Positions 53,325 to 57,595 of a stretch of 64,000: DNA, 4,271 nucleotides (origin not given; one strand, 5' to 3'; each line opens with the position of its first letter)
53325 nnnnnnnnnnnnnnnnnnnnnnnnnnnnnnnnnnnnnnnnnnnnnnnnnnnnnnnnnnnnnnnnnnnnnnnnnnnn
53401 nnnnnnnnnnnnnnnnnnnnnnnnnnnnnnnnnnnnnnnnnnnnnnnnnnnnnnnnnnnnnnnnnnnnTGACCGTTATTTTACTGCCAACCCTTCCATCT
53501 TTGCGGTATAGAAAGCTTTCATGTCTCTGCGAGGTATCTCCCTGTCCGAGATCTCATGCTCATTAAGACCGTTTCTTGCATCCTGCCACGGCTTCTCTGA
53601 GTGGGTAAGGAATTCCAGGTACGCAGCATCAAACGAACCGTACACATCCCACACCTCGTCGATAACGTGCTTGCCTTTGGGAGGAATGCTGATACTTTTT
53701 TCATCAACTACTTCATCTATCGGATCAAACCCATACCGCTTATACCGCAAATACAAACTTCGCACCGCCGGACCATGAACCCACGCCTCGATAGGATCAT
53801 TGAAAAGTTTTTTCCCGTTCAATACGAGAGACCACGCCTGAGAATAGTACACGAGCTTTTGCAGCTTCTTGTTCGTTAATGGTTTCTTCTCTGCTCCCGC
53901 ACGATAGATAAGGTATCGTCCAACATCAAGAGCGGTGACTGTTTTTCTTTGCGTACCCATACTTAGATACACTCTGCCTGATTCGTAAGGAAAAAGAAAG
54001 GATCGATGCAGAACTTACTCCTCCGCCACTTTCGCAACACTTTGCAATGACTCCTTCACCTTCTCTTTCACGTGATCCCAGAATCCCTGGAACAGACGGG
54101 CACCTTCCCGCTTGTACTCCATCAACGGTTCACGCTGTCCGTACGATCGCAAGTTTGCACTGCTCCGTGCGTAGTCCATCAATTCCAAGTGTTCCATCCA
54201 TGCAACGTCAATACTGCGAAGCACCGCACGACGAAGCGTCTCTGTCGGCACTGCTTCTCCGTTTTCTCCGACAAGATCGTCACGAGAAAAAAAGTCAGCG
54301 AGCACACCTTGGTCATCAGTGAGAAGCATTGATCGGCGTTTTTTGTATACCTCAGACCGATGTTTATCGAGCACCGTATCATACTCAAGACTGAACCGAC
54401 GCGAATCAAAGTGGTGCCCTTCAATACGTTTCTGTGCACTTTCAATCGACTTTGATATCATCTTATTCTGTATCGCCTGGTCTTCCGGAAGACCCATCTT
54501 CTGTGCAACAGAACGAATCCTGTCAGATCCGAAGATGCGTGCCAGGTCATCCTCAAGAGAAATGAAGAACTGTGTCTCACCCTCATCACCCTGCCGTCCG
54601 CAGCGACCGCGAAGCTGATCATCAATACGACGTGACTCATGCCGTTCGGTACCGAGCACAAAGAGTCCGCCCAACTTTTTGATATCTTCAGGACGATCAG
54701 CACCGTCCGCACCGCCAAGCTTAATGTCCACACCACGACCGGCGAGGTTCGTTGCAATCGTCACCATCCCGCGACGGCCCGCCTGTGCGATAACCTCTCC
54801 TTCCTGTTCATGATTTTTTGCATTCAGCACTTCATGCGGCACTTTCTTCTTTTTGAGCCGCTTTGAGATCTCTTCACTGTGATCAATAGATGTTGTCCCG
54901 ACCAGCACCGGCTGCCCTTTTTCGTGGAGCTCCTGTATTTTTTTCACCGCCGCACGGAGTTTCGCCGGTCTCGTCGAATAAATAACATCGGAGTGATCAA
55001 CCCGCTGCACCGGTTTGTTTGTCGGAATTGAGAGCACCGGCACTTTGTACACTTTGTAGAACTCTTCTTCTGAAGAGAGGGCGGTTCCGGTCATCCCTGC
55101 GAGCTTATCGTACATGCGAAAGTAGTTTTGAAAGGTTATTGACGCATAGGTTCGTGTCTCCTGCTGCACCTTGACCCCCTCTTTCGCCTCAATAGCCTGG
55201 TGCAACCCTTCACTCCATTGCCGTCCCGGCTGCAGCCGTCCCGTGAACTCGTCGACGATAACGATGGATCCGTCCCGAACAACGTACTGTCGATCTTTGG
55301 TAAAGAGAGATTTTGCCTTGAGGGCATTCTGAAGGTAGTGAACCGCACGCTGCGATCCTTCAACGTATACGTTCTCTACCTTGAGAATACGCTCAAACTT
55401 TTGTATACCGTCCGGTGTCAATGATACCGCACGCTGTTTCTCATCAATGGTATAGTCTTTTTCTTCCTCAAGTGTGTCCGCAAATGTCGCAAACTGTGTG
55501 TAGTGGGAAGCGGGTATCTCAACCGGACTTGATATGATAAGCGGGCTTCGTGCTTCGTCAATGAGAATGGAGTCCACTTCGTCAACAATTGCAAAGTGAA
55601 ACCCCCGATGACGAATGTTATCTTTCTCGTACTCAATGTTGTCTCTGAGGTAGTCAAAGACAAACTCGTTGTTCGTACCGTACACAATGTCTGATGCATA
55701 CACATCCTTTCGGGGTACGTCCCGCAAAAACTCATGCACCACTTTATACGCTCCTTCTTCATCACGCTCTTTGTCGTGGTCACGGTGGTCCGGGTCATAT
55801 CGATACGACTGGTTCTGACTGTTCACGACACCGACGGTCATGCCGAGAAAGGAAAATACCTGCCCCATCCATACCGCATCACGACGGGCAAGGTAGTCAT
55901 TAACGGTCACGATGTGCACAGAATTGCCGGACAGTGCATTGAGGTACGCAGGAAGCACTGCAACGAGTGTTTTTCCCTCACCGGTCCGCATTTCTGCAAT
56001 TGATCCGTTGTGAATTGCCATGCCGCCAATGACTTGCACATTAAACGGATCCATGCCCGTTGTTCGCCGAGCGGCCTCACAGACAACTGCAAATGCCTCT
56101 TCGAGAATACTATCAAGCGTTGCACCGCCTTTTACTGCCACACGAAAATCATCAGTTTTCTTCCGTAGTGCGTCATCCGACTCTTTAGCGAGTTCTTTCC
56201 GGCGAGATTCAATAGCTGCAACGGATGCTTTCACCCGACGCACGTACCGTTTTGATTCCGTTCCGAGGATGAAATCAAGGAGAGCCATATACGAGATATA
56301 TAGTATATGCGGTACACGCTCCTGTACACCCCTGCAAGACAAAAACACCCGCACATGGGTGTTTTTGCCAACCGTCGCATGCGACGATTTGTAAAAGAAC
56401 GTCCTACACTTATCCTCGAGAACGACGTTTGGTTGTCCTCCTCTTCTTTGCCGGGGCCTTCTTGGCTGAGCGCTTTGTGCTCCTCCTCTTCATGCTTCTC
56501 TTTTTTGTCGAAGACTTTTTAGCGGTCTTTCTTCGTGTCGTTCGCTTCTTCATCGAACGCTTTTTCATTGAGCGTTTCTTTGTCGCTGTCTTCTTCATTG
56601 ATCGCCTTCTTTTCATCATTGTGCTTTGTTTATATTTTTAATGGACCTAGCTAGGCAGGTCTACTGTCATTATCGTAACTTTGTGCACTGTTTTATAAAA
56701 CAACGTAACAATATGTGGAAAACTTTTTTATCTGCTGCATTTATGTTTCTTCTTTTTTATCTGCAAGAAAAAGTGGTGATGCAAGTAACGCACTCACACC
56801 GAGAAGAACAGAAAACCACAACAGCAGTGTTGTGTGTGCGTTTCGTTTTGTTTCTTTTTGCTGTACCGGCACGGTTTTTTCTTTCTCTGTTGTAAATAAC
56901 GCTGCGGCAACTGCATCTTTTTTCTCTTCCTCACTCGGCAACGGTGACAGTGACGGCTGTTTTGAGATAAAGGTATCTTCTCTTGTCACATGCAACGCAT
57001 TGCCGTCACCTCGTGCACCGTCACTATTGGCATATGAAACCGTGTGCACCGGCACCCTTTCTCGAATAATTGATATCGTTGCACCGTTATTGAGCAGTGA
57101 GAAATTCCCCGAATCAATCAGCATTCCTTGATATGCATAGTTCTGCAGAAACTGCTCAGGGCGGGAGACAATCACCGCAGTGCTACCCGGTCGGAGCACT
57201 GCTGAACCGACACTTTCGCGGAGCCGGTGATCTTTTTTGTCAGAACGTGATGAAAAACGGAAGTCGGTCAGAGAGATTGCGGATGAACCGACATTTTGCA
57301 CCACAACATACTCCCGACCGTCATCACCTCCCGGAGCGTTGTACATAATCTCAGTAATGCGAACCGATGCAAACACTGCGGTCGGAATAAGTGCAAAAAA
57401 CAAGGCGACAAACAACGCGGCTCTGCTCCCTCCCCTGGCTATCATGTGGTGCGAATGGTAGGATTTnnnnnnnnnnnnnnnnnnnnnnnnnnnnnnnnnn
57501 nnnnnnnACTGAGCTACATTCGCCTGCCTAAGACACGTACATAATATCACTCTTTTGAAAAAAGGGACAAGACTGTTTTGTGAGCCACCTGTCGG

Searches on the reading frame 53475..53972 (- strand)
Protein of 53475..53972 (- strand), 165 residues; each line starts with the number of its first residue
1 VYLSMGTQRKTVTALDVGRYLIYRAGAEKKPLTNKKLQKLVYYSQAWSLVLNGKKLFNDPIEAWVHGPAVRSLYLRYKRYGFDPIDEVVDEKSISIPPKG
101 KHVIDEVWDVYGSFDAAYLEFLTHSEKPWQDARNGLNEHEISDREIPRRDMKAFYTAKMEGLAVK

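Call 15: search_protein_families(library=pfam, proteins=[window:53475-53972:-], max_evalue=0.001)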
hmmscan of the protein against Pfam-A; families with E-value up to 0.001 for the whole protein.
window:53475-53972:- (165 aa): 1 family
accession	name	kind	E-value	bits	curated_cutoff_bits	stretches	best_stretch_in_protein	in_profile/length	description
PF13274.11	SocA_Panacea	-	5.2e-19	69.7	25.7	1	37-130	1-113/113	Antitoxin SocA-like, Panacea domain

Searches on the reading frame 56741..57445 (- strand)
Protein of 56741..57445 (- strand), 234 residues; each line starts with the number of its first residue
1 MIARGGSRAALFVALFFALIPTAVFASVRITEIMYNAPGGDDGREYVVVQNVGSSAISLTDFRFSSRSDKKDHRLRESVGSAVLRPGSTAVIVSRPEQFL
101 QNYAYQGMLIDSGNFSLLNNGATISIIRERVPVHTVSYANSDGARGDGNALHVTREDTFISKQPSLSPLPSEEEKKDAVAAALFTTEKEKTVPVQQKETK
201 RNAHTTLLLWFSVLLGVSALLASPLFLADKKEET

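Call 15: search_protein_families(library=pfam, proteins=[window:56741-57445:-], max_evalue=0.001)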
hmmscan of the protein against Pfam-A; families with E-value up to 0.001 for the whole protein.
window:56741-57445:- (234 aa): 1 family
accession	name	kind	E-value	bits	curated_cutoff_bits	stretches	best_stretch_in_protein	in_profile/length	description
PF00932.25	LTD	-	8.5e-11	42.6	34.3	1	25-137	5-106/109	Lamin Tail Domain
